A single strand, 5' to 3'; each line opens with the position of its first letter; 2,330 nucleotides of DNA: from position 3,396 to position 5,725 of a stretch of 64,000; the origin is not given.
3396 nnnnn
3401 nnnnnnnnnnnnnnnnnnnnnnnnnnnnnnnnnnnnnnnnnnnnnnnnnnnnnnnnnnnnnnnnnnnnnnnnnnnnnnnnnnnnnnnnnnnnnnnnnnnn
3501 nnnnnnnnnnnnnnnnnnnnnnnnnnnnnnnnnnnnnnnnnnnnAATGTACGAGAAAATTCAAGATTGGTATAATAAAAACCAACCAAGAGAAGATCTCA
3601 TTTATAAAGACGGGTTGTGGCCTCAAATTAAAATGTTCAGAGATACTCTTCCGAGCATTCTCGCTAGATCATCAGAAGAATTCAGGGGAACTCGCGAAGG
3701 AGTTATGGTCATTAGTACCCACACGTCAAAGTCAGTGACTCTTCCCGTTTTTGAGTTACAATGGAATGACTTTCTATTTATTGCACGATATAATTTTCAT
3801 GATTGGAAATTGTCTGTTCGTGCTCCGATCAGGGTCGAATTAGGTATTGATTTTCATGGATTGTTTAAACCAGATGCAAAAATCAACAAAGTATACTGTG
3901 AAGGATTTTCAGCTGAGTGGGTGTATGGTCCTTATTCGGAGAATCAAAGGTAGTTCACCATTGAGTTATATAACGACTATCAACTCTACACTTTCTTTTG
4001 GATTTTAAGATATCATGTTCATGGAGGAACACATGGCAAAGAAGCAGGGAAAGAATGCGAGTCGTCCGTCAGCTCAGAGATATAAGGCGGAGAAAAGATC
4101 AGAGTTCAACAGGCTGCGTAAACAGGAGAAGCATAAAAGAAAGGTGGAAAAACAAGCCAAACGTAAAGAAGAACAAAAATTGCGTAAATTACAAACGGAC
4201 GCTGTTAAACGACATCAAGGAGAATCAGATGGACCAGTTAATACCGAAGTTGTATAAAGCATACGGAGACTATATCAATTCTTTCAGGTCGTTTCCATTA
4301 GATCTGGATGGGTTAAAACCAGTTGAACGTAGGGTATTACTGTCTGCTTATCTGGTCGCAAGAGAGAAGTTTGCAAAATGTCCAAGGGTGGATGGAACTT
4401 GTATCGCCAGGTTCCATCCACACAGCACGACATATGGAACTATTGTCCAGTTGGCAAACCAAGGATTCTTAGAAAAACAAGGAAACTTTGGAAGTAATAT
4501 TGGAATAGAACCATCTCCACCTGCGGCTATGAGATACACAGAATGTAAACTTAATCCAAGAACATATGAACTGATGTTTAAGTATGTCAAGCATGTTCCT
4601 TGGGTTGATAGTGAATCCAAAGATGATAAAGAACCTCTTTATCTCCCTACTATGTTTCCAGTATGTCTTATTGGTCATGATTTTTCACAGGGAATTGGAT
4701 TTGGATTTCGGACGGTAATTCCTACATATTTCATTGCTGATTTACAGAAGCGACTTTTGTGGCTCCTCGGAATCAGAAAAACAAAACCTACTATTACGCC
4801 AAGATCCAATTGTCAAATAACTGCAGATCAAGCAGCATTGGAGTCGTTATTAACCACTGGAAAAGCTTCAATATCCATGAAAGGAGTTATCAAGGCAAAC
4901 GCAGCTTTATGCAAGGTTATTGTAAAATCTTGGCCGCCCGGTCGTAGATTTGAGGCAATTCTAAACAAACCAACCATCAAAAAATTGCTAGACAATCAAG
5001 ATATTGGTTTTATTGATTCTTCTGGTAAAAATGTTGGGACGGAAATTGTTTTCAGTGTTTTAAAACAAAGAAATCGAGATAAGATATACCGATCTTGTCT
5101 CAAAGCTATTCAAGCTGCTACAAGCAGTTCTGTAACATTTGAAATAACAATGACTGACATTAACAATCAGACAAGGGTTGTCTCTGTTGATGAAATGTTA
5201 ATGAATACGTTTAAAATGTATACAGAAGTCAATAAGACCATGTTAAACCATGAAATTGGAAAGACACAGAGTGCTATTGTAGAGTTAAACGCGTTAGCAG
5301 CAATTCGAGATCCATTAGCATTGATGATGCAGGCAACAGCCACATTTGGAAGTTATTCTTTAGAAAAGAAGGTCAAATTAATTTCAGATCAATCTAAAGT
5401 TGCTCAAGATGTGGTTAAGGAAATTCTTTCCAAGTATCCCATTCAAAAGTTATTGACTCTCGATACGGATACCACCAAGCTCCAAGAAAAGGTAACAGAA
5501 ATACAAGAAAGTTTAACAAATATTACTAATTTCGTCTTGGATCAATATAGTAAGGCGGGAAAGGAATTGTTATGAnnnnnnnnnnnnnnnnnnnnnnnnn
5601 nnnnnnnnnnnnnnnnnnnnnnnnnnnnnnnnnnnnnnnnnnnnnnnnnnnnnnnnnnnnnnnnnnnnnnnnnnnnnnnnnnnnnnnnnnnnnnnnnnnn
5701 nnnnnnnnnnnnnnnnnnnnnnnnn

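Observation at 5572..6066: Type-IV-pilin-like protein encoded by a lytic-type phage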

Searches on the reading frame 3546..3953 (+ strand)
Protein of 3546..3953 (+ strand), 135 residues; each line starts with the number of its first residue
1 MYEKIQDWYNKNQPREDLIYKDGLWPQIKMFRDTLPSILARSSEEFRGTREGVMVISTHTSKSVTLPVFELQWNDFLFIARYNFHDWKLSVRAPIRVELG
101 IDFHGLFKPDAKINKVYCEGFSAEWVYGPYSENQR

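Call 3: search_protein_families(library=pfam, proteins=[window:3546-3953:+], max_evalue=0.1)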
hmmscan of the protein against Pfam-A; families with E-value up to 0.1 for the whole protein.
window:3546-3953:+ (135 aa): 0 families

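Call 4: search_protein_families(library=phrogs, proteins=[window:3546-3953:+], max_evalue=0.1)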
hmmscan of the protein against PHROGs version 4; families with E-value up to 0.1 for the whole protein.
window:3546-3953:+ (135 aa): 1 family
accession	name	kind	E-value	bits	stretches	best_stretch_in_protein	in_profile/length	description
phrog_31153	-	unknown function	0.028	14.9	1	51-122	157-220/262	-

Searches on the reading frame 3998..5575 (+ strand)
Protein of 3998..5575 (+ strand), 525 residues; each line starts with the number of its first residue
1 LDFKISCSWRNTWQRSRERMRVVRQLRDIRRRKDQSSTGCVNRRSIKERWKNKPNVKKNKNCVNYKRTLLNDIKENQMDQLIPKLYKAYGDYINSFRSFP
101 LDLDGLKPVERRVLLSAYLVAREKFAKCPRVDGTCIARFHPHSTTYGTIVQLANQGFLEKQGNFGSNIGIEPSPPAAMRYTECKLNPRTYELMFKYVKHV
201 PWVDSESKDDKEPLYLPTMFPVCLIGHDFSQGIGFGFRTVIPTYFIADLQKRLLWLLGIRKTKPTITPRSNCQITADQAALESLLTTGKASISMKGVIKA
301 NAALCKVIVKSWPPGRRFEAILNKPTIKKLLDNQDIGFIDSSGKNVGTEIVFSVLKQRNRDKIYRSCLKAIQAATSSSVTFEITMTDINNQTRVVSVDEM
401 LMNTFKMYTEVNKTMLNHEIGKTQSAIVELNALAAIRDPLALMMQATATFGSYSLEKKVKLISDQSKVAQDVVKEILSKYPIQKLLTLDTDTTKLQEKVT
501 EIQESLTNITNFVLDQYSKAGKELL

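Call 3: search_protein_families(library=pfam, proteins=[window:3998-5575:+], max_evalue=0.1)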
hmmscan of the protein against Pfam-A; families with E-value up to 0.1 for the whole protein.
window:3998-5575:+ (525 aa): 2 families
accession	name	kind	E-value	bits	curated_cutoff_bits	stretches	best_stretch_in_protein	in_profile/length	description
PF00521.26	DNA_topoisoIV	-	1.2e-44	153.3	31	1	97-513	1-417/432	DNA gyrase/topoisomerase IV, subunit A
PF03405.20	FA_desaturase_2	-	0.0047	16.3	22.7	1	390-515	186-309/325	Fatty acid desaturase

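Call 4: search_protein_families(library=phrogs, proteins=[window:3998-5575:+], max_evalue=0.1)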
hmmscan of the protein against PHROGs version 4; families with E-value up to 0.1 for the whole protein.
window:3998-5575:+ (525 aa): 2 families
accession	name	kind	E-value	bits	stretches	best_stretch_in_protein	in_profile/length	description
phrog_551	-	DNA, RNA and nucleotide metabolism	6.2e-46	158.2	1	73-506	7-430/701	DNA topoisomerase II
phrog_20354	-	DNA, RNA and nucleotide metabolism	4.4e-07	31.4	1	85-192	15-129/142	DNA topoisomerase II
